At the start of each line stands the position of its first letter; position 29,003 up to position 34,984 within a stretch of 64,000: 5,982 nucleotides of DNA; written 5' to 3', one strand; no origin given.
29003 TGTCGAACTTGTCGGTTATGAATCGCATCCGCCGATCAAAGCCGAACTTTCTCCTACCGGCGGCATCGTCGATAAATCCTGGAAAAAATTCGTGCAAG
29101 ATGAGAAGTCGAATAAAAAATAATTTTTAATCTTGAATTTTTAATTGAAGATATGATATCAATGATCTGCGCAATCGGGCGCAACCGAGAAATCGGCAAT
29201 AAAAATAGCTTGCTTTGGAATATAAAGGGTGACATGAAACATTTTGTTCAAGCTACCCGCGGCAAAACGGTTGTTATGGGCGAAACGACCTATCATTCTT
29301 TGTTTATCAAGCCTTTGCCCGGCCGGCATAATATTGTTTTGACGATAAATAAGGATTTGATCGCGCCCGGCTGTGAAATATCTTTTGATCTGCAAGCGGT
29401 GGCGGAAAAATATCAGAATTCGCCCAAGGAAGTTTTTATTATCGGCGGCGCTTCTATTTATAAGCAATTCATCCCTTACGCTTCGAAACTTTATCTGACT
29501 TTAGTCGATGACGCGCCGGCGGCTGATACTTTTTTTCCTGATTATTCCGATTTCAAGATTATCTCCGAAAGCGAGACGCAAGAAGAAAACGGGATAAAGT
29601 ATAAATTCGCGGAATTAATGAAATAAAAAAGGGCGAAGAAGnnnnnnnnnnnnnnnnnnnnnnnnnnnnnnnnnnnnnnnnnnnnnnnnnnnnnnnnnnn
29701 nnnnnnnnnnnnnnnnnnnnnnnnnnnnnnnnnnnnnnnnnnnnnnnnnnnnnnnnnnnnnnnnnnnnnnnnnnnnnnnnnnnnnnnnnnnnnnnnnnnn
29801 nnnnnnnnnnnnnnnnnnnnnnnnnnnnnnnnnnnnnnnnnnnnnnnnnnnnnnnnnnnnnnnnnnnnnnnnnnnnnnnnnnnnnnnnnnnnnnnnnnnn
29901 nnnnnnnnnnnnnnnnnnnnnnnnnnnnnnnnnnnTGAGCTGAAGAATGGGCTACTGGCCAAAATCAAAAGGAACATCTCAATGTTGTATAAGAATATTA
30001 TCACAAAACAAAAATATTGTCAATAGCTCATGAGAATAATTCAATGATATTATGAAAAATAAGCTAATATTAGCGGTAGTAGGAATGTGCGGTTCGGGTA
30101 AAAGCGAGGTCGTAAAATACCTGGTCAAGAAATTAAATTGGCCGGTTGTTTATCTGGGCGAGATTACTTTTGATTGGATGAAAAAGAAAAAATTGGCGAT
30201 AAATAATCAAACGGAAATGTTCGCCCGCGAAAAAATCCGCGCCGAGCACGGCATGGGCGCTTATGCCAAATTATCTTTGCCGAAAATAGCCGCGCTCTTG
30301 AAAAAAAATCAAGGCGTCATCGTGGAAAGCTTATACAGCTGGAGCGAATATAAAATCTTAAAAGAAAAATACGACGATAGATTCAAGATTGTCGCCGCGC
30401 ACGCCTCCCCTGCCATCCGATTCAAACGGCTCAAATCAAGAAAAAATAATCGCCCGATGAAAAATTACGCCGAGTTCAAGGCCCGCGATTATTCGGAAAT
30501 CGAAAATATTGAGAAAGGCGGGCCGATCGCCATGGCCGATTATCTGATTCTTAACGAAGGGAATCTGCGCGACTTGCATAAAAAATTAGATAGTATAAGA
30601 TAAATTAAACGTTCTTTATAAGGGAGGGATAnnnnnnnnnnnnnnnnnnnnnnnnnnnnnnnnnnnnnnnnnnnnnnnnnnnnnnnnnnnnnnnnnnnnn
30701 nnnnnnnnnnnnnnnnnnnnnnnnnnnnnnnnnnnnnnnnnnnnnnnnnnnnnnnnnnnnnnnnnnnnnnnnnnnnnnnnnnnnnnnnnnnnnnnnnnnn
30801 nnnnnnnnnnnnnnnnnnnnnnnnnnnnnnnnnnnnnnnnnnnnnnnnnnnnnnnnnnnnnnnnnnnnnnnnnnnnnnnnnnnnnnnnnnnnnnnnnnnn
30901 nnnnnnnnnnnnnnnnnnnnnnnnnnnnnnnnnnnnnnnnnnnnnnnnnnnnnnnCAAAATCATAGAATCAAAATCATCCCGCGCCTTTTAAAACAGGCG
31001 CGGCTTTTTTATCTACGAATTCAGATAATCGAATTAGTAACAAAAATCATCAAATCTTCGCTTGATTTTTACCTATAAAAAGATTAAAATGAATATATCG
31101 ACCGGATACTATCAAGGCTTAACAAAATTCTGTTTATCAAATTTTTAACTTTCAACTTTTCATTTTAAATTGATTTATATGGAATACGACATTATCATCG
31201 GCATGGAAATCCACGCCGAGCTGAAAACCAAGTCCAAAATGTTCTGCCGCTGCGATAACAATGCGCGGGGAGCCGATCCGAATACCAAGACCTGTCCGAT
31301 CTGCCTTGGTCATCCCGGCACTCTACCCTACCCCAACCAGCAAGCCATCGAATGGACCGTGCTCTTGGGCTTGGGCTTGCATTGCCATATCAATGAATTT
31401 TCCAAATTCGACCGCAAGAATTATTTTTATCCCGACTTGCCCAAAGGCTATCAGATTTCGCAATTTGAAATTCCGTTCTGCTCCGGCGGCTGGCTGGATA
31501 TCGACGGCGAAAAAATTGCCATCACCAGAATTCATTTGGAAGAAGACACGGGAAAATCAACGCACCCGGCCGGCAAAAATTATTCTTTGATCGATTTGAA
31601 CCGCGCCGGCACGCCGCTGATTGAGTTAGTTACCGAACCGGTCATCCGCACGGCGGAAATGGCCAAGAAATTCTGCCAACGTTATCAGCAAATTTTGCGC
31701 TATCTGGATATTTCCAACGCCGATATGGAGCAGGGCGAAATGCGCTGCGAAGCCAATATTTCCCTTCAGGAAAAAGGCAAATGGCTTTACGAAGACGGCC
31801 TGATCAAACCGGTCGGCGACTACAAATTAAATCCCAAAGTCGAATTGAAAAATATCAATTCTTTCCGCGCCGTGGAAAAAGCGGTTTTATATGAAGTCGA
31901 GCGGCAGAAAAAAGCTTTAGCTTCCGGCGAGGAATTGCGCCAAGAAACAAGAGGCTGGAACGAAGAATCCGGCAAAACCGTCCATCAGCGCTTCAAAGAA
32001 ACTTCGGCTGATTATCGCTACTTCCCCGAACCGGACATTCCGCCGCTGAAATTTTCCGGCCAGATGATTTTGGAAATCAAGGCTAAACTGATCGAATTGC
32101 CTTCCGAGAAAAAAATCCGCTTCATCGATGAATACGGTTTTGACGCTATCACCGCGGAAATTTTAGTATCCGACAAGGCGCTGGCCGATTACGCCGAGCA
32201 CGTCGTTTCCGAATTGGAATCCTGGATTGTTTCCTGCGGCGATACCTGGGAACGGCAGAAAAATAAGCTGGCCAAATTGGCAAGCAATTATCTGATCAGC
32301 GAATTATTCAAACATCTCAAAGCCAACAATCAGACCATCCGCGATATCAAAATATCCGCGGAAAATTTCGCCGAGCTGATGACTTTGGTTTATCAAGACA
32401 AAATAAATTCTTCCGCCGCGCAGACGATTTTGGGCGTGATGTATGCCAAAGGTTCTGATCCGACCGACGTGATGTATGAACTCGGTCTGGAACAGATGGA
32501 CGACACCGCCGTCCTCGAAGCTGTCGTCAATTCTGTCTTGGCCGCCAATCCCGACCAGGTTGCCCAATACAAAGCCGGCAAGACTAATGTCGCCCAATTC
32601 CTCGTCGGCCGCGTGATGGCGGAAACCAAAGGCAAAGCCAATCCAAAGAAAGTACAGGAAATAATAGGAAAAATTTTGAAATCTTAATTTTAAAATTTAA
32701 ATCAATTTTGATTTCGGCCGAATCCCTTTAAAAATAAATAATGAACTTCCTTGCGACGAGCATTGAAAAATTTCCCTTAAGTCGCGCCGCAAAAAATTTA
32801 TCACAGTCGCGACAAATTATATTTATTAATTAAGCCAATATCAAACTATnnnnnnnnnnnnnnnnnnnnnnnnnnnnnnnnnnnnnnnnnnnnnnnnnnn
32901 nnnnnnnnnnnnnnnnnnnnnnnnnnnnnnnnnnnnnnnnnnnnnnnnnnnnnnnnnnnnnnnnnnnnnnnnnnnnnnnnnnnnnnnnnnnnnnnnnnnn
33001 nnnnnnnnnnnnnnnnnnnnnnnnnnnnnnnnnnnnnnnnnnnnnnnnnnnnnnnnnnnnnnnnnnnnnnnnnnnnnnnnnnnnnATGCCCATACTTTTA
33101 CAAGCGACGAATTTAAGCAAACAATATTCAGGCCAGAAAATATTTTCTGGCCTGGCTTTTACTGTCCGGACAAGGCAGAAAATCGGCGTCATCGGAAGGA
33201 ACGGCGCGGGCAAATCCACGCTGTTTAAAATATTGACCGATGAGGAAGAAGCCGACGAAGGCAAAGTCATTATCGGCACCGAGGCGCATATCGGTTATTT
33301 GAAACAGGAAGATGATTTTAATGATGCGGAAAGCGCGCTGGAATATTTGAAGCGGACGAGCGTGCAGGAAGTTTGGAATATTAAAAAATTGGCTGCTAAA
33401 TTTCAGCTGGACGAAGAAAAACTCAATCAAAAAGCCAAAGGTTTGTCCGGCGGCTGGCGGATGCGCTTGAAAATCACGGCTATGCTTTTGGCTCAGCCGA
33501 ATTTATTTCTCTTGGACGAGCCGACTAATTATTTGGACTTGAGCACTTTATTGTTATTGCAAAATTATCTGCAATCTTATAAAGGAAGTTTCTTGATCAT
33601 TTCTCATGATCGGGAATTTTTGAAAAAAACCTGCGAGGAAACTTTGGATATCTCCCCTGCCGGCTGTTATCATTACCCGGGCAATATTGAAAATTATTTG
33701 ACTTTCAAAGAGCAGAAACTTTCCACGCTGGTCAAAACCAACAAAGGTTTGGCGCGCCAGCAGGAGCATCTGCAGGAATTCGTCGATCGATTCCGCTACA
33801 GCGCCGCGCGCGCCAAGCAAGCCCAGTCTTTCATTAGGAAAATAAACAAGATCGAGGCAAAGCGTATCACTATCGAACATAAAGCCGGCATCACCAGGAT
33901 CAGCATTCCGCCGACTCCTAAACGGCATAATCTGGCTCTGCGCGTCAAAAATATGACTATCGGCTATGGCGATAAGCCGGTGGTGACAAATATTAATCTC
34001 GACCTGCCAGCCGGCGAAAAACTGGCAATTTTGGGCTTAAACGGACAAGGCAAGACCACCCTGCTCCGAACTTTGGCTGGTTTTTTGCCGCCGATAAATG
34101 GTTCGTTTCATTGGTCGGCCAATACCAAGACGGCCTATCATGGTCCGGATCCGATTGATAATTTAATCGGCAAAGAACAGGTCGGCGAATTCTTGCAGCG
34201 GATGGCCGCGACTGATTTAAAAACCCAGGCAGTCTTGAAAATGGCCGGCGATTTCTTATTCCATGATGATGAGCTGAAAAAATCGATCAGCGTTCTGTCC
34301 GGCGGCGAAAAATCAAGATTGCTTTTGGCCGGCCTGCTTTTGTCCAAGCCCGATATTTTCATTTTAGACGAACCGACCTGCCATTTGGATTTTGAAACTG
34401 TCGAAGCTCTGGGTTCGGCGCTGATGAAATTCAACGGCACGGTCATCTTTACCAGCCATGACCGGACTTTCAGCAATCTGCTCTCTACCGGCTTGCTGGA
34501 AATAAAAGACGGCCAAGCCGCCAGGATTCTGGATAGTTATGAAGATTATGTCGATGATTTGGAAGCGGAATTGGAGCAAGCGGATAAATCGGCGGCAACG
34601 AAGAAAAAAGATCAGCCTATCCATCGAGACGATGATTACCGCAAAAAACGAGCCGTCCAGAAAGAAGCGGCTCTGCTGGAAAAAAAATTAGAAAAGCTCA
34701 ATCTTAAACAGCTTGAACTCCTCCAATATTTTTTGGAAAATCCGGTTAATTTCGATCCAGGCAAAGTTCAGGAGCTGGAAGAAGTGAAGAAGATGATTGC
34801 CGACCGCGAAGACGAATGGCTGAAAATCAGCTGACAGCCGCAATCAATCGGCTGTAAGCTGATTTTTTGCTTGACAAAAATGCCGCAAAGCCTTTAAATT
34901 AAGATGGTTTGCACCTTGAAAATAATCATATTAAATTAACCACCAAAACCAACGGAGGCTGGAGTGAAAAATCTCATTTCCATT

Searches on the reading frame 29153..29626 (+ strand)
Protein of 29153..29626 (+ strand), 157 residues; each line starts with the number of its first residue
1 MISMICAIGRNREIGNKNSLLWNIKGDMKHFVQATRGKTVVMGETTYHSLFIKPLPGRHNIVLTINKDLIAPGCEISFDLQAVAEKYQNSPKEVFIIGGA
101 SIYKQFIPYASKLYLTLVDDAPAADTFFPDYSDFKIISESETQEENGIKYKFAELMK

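Call 11: search_protein_families(library=pfam, proteins=[window:29153-29626:+])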
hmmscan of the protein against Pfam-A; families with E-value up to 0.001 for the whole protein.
window:29153-29626:+ (157 aa): 1 family
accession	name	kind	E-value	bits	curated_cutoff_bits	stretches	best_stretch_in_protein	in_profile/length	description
PF00186.24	DHFR_1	-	3.4e-47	160.5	25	1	1-155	1-157/159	Dihydrofolate reductase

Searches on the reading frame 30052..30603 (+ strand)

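Call 75: search_protein_families(library=pfam, proteins=[window:30052-30603:+], max_evalue=0.00001)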
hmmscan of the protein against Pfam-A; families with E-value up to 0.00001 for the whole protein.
window:30052-30603:+ (183 aa): 2 families
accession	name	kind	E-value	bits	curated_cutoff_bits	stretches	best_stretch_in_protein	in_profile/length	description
PF13238.12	AAA_18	-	3.1e-10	41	29.4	1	8-138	2-119/128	AAA domain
PF13207.12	AAA_17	-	4.6e-10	40.4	27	1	10-142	1-135/136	AAA domain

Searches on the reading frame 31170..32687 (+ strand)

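Call 42: search_protein_families(library=pfam, proteins=[window:31170-32687:+])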
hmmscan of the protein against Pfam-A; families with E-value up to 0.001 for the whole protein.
window:31170-32687:+ (505 aa): 2 families
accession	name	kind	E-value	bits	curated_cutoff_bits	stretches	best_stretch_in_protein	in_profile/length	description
PF02934.20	GatB_N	-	1.1e-109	366.4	23.4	1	9-300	2-276/277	GatB/GatE catalytic domain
PF02637.23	GatB_Yqey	-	3.3e-41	141.1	27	1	366-503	11-148/148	GatB domain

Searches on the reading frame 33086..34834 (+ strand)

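Call 42: search_protein_families(library=pfam, proteins=[window:33086-34834:+])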
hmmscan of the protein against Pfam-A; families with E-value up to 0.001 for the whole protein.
window:33086-34834:+ (582 aa): 8 families
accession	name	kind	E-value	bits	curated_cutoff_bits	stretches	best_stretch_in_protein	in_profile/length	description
PF00005.33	ABC_tran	-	8.3e-51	172.6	25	2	22-148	3-137/137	ABC transporter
PF12848.13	ABC_tran_Xtn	-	7.4e-15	55.3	25.9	1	189-258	3-72/85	ABC transporter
PF13304.12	AAA_21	-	4.9e-14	53.5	27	1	368-459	188-299/304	AAA domain, putative AbiEii toxin, Type IV TA system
PF02463.25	SMC_N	-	2e-10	40.9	40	0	401-463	134-202/220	RecF/RecN/SMC N terminal domain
PF13555.12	AAA_29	-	3.1e-05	24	27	0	20-47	12-39/61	P-loop containing region of AAA domain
PF13401.12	AAA_22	-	4.4e-05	24.3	27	0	30-148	5-95/130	AAA domain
PF01926.29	MMR_HSR1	-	6e-05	23.6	21.9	0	32-56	1-24/113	50S ribosome-binding GTPase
PF25201.1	nSTAND6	-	0.00095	19.7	27.7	0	294-331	2-39/148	Novel STAND NTPase 6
